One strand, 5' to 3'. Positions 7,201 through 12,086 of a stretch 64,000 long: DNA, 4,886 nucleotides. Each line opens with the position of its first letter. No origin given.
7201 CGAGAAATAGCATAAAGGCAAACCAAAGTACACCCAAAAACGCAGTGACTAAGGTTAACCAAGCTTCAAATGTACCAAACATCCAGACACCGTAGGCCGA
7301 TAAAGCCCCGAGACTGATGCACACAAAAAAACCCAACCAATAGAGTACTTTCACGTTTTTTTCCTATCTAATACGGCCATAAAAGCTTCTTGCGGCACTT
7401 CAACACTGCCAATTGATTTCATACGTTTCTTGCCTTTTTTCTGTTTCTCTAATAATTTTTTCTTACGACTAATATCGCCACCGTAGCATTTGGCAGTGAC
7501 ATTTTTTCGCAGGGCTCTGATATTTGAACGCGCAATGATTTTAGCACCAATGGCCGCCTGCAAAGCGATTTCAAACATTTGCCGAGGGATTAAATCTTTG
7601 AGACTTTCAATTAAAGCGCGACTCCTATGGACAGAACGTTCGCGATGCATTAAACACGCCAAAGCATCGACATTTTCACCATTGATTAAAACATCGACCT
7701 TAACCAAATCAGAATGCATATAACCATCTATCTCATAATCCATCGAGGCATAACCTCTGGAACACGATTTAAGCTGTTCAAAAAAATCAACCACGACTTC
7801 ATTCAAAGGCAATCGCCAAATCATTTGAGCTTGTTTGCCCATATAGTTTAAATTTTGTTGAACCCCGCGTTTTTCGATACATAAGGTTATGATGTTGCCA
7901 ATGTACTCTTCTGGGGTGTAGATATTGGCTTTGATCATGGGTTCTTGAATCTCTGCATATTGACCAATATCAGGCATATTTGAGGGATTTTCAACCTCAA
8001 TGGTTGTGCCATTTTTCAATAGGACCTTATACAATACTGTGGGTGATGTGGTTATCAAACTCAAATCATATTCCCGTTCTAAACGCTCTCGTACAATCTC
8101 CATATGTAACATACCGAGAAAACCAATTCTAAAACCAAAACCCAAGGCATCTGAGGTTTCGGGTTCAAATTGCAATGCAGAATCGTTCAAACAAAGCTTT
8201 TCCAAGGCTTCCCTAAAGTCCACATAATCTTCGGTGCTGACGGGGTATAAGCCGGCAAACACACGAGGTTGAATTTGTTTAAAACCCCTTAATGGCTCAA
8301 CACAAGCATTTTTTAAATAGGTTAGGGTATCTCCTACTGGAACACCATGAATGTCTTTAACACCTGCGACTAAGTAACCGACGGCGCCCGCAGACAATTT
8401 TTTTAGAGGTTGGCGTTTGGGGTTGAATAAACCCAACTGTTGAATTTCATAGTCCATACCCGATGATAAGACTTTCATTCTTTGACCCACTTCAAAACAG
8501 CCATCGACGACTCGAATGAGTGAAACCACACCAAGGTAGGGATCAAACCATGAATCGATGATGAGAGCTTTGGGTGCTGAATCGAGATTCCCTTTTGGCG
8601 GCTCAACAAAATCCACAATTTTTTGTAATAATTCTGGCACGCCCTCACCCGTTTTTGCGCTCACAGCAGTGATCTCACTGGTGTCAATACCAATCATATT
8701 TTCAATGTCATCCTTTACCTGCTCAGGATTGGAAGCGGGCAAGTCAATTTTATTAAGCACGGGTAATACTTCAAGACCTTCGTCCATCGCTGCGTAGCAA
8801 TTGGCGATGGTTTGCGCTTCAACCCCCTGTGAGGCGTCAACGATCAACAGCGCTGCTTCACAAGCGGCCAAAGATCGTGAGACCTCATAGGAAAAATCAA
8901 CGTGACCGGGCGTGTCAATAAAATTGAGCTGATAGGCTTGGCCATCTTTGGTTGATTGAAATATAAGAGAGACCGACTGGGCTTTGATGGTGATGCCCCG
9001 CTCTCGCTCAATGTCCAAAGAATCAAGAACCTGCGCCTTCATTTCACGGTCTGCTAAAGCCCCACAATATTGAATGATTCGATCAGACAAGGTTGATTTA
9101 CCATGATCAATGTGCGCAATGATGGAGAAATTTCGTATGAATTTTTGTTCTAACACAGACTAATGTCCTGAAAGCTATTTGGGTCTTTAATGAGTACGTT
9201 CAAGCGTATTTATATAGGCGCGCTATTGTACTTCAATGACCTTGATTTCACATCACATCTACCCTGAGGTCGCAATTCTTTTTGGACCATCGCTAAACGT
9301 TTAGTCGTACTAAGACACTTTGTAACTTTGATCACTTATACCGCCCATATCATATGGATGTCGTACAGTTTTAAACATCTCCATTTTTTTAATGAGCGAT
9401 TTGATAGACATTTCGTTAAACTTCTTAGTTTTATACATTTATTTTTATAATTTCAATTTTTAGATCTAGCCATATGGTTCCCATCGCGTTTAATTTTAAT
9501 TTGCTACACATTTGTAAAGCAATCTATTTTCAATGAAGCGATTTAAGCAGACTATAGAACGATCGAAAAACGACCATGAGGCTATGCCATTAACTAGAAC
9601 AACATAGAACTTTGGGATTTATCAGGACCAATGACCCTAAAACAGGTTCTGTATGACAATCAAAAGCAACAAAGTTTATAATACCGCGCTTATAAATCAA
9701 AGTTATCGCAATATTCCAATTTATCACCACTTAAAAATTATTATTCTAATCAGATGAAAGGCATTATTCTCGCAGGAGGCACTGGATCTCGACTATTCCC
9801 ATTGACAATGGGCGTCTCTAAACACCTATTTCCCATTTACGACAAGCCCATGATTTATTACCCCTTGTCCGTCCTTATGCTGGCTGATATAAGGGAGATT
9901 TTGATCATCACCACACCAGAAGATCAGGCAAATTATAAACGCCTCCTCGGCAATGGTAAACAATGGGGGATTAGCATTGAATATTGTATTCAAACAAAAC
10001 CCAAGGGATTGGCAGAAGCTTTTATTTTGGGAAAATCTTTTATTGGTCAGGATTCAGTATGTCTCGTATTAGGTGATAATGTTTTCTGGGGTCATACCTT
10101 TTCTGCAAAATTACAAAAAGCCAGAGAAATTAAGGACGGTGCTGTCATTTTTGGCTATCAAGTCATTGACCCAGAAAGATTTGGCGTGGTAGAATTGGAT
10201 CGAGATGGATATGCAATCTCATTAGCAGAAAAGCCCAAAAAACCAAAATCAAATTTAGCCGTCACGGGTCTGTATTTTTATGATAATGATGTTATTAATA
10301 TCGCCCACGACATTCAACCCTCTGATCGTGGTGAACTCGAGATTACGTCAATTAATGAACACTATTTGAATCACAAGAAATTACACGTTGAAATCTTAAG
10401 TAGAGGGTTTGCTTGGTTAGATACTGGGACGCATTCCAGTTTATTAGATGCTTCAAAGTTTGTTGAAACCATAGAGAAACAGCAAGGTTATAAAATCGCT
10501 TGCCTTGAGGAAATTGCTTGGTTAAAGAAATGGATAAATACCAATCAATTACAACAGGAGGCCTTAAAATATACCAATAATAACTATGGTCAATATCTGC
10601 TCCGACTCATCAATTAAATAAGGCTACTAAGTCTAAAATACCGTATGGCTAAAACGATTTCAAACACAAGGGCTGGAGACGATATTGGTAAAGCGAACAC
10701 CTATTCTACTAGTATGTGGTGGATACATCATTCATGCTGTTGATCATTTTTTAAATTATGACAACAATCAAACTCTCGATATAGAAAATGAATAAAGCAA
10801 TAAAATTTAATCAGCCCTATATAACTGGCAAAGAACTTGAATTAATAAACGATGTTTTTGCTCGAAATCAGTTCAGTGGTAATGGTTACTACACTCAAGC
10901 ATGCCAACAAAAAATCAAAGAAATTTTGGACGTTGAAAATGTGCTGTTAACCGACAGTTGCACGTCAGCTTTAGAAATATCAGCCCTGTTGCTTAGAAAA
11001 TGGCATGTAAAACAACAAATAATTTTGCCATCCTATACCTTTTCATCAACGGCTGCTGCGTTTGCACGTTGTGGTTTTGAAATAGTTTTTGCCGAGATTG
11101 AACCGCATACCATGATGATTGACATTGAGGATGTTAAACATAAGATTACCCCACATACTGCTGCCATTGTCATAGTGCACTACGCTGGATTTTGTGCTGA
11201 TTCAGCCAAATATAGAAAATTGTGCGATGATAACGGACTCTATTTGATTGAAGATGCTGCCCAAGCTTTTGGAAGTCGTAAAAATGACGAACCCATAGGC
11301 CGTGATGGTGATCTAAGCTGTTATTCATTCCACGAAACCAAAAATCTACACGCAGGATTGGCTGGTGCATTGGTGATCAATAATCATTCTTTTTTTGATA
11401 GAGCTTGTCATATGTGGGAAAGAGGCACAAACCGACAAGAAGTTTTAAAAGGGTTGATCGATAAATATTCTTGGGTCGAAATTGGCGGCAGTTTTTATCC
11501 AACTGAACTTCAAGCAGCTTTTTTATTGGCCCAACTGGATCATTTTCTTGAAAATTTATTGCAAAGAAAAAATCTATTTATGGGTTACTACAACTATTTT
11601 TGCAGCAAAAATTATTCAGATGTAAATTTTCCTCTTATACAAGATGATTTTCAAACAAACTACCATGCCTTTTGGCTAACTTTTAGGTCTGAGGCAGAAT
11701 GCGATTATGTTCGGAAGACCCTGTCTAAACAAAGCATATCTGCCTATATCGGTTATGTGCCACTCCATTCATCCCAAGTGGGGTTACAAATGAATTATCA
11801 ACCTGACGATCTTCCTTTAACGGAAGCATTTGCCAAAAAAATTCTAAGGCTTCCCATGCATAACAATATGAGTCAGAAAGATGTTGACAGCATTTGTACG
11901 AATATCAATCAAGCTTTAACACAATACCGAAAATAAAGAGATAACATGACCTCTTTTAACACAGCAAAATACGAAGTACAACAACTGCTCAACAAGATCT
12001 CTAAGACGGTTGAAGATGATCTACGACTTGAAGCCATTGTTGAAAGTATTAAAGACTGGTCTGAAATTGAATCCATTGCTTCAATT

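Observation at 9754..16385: Arn/Gtr-type undecaprenyl-phosphate glycosylation module apparently fed by a dTDP-amino-deoxysugar pathway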

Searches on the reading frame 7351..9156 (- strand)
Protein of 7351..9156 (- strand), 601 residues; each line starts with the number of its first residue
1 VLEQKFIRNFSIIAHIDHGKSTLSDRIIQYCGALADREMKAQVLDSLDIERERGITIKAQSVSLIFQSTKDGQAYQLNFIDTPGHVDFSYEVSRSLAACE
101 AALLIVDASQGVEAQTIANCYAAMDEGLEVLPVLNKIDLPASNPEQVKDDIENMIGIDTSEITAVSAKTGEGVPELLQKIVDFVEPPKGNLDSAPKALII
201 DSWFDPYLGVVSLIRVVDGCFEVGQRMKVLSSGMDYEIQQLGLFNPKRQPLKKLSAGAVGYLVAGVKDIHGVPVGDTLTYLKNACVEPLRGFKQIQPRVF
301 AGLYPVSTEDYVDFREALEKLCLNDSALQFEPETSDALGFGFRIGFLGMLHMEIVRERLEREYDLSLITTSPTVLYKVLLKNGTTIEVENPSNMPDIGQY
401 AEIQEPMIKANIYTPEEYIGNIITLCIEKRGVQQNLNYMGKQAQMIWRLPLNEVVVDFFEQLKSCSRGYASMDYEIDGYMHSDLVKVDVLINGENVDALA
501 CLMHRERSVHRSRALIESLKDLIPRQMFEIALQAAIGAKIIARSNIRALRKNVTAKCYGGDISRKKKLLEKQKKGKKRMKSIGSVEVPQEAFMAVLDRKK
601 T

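Call 59: list_cluster_members(proteins=[window:7351-9156:-, window:21578-23041:+, window:9754-10617:+, window:13679-14626:+, window:14623-14991:+, window:16431-17540:+])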
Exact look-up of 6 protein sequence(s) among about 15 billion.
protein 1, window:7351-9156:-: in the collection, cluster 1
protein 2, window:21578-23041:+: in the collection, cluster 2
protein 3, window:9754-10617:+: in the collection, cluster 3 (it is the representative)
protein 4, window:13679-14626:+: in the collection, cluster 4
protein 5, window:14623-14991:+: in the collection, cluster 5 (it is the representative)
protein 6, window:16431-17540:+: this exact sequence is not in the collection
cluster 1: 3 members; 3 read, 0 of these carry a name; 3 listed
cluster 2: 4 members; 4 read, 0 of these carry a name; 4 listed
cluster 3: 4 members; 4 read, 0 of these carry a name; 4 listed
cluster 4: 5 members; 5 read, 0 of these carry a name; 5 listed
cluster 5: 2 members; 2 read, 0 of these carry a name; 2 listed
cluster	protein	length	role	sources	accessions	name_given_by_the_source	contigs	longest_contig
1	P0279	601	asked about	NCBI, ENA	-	-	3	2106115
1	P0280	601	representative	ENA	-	-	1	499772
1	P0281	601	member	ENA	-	-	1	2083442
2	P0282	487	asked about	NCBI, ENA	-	-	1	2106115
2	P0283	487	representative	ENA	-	-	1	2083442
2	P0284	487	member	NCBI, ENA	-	-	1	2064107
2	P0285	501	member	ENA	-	-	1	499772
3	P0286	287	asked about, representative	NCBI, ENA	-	-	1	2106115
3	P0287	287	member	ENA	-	-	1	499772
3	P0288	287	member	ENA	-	-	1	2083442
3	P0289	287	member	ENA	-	-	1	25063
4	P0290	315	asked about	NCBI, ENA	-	-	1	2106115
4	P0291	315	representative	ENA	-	-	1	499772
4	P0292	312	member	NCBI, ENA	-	-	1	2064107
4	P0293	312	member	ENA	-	-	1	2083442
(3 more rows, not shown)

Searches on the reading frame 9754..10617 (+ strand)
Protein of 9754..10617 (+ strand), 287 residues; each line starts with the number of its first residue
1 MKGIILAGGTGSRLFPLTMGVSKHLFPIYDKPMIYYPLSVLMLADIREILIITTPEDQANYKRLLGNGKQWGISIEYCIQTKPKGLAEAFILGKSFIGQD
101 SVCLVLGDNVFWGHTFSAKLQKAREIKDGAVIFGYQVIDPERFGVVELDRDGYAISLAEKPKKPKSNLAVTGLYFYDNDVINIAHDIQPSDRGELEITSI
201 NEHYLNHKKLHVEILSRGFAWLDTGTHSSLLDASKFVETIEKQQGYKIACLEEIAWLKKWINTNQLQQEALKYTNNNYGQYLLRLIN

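Call 3: search_protein_families(library=pfam, proteins=[window:9754-10617:+], max_evalue=0.01)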
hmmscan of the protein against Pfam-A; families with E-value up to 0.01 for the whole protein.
window:9754-10617:+ (287 aa): 2 families
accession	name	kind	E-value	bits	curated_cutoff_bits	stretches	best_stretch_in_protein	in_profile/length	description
PF00483.29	NTP_transferase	-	3.6e-75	253.2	21.2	1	2-238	1-243/245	Nucleotidyl transferase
PF12804.13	NTP_transf_3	-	2.3e-08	34.8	27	1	3-132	1-120/160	MobA-like NTP transferase domain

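Call 4: search_protein_families(library=ncbifam, proteins=[window:9754-10617:+], max_evalue=0.01)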
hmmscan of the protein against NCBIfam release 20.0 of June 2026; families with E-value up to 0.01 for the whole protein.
window:9754-10617:+ (287 aa): 31 families (the best 25 are shown)
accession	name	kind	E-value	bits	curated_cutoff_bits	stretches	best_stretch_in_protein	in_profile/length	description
TIGR01207.1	rmlA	equivalog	3.5e-141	469.3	360.65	1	2-286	1-285/286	glucose-1-phosphate thymidylyltransferase RfbA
NF012024.0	PRK15480.1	equivalog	4.9e-122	406.6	588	1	2-286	5-289/292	glucose-1-phosphate thymidylyltransferase RfbA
TIGR01208.1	rmlA_long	equivalog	1.6e-56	191.7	320.25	1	2-238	1-236/353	glucose-1-phosphate thymidylyltransferase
TIGR03992.1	Arch_glmU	subfamily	1.6e-42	145.8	292.1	1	1-237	1-227/393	bifunctional sugar-1-phosphate nucleotidylyltransferase/acetyltransferase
NF041173.1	Sug_nt_acttase_Thmprot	equivalog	1.3e-32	113.2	600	1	1-241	1-231/405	bifunctional sugar-1-phosphate nucleotidylyltransferase/acetyltransferase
NF041313.1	UDPGP_AglF_Halo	equivalog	9.5e-30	103.8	400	1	1-205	1-203/234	UTP--glucose-1-phosphate uridylyltransferase AglF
NF052502.1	man1P_GTase_Rv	exception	6e-23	81.3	440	1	3-232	3-225/352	mannose-1-phosphate guanylyltransferase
TIGR01099.1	galU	equivalog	3.8e-21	75.8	326.8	2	73-212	94-242/261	UTP--glucose-1-phosphate uridylyltransferase GalU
NF045761.1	NAMPUrTaseMurU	equivalog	8.9e-15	55.2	250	1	1-232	1-222/226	N-acetylmuramate alpha-1-phosphate uridylyltransferase MurU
NF003670.0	PRK05293.1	equivalog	5.4e-14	51.9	470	1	3-245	7-264/382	glucose-1-phosphate adenylyltransferase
NF049965.1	GlMnHpPGnyltfHddC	equivalog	1.9e-12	47.3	300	1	1-182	1-173/221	D-glycero-D-manno-heptose 1-phosphate guanosyltransferase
TIGR02091.1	glgC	equivalog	2.8e-11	43.1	424.9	2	3-55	3-56/364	glucose-1-phosphate adenylyltransferase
NF007516.0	PRK10122.1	equivalog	5.6e-11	42.1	534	1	2-57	5-60/297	UTP--glucose-1-phosphate uridylyltransferase GalF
NF009928.0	PRK13389.1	equivalog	2.6e-10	39.9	548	1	2-54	10-62/302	UTP--glucose-1-phosphate uridylyltransferase GalU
TIGR01105.1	galF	equivalog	8.5e-09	35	659.2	1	2-58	5-61/297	GalU regulator GalF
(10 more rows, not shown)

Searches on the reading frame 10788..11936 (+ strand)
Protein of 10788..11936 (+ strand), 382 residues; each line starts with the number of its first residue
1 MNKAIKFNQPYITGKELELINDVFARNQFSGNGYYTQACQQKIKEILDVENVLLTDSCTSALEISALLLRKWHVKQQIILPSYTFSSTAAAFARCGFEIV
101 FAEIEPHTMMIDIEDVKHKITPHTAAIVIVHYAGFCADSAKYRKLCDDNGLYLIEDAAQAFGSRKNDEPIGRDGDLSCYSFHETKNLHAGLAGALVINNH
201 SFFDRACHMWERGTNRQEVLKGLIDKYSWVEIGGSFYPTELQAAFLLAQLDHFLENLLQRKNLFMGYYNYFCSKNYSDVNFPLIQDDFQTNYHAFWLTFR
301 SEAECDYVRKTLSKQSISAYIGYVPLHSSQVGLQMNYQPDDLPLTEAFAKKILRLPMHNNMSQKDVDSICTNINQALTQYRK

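Call 3: search_protein_families(library=pfam, proteins=[window:10788-11936:+], max_evalue=0.01)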
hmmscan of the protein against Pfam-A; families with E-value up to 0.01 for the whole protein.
window:10788-11936:+ (382 aa): 4 families
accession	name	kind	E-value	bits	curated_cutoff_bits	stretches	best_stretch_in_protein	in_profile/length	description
PF01041.23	DegT_DnrJ_EryC1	-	6.1e-70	236.7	19.8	1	12-373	3-359/360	DegT/DnrJ/EryC1/StrS aminotransferase family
PF00266.25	Aminotran_5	-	8.7e-09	35.2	21.5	1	37-167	46-186/371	Aminotransferase class-V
PF00155.27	Aminotran_1_2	-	9.2e-05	22.2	19.7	1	47-156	63-185/361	Aminotransferase class I and II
PF00464.25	SHMT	-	0.0011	18.1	27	1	91-160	136-207/399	Serine hydroxymethyltransferase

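Call 4: search_protein_families(library=ncbifam, proteins=[window:10788-11936:+], max_evalue=0.01)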
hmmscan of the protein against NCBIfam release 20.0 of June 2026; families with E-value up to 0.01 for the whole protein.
window:10788-11936:+ (382 aa): 20 families
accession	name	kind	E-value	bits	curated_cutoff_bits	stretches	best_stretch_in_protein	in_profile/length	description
NF008687.0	PRK11706.1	equivalog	7e-125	416.7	375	1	5-376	2-373/375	dTDP-4-amino-4,6-dideoxygalactose transaminase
TIGR02379.1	ECA_wecE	subfamily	5.4e-97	324.9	434.85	1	5-376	2-374/376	dTDP-4-amino-4,6-dideoxy-D-glucose transaminase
TIGR03588.1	PseC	equivalog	1e-52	179.3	423.5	1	6-376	3-379/380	UDP-4-amino-4,6-dideoxy-N-acetyl-beta-L-altrosamine transaminase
TIGR04427.1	PLP_DesI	equivalog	1.2e-39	136.5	650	1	27-378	45-384/390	dTDP-4-dehydro-6-deoxyglucose aminotransferase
TIGR04181.1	NHT_00031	hypoth_equivalog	1.2e-38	133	420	1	5-356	1-357/359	LegC family aminotransferase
NF008658.2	PRK11658.1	equivalog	1.4e-37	129.2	631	1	1-377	1-377/379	UDP-4-amino-4-deoxy-L-arabinose aminotransferase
NF011936.0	PRK15407.1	equivalog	5.3e-26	91.3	423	1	29-378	60-437/440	lipopolysaccharide biosynthesis protein RfbH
NF041364.1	GntC_guanitoxin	equivalog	2.9e-07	29.7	415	1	13-131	20-142/356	guanitoxin biosynthesis PLP-dependent (S)-gamma-hydroxy-L-arginine cyclodehydratase GntC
TIGR03235.1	DNA_S_dndA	equivalog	5.3e-07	29.3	480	1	41-185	49-202/353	cysteine desulfurase DndA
TIGR04343.1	egtE_PLP_lyase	equivalog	5.1e-05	22.2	400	1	50-163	72-186/370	ergothioneine biosynthesis PLP-dependent enzyme EgtE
TIGR01265.1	tyr_nico_aTase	subfamily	7.8e-05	21.8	292.45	1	39-133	86-179/403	tyrosine/nicotianamine family aminotransferase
TIGR01977.1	am_tr_V_EF2568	hypoth_equivalog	0.00025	20.2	377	1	39-163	49-180/376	cysteine desulfurase family protein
NF003346.0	PRK04366.1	equivalog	0.00042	19.1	441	1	38-130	122-220/487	aminomethyl-transferring glycine dehydrogenase subunit GcvPB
NF005732.0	PRK07550.1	equivalog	0.0017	17.5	366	1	38-154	82-203/389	aminotransferase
NF000586.1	PRK00011.1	subfamily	0.0024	16.7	335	1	90-162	122-196/404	serine hydroxymethyltransferase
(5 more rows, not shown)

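Call 30: search_solved_structures(query=window:10788-11936:+, max_evalue=1e-20)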
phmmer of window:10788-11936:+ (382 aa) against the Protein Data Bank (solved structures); distinct sequences matched with E-value up to 1e-20: 36.
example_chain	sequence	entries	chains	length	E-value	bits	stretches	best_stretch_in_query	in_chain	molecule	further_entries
6blg_A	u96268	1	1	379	1.7e-67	231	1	2-366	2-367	dTDP-4-amino-4,6-dideoxygalactose transaminase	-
4piw_A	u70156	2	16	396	1.6e-66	227.7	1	5-367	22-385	TDP-4-keto-6-deoxy-D-glucose transaminase family protein | dTDP-4-amino-4,6-dideoxygalactose transaminase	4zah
7b0d_A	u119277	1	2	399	1.5e-36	129.1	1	76-375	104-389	Glutamine--scyllo-inositol transaminase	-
4lc3_A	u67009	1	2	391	5.4e-30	107.5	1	7-382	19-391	Putative UDP-4-amino-4-deoxy-l-arabinose--oxoglutarate aminotransferase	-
3frk_A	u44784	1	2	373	1.9e-29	105.7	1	44-375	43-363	QdtB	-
5uid_A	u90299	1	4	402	5.3e-28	101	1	7-377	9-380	Aminotransferase TlmJ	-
5k8b_A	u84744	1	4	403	1.6e-26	96.1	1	33-263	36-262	8-amino-3,8-dideoxy-alpha-D-manno-octulosonate transaminase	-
3bn1_A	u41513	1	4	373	1.3e-25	93.1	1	9-377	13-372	Perosamine synthetase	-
3dr7_A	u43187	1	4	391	1.5e-25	92.9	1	9-377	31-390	Putative perosamine synthetase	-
3dr4_A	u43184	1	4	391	1e-24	90.2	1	9-377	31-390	Putative perosamine synthetase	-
8vr3_A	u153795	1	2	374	1.1e-24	90.1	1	4-377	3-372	DegT/DnrJ/EryC1/StrS aminotransferase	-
1mdo_A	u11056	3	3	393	1.1e-24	90.1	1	5-377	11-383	ArnB aminotransferase | UDP-4-amino-4-deoxy-L-arabinose--oxoglutarate aminotransferase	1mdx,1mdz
8vr5_A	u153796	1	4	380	1.1e-24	90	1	5-378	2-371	DegT/DnrJ/EryC1/StrS aminotransferase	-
7b0m_AAA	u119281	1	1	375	1.3e-24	89.8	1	10-271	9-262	Sugar aminotransferase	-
7kz3_A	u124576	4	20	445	1.9e-24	89.3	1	19-367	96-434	Aminotransferase class I/II-fold pyridoxal phosphate-dependent enzyme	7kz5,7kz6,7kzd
2oga_A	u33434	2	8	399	2.6e-22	82.3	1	75-362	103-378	Transaminase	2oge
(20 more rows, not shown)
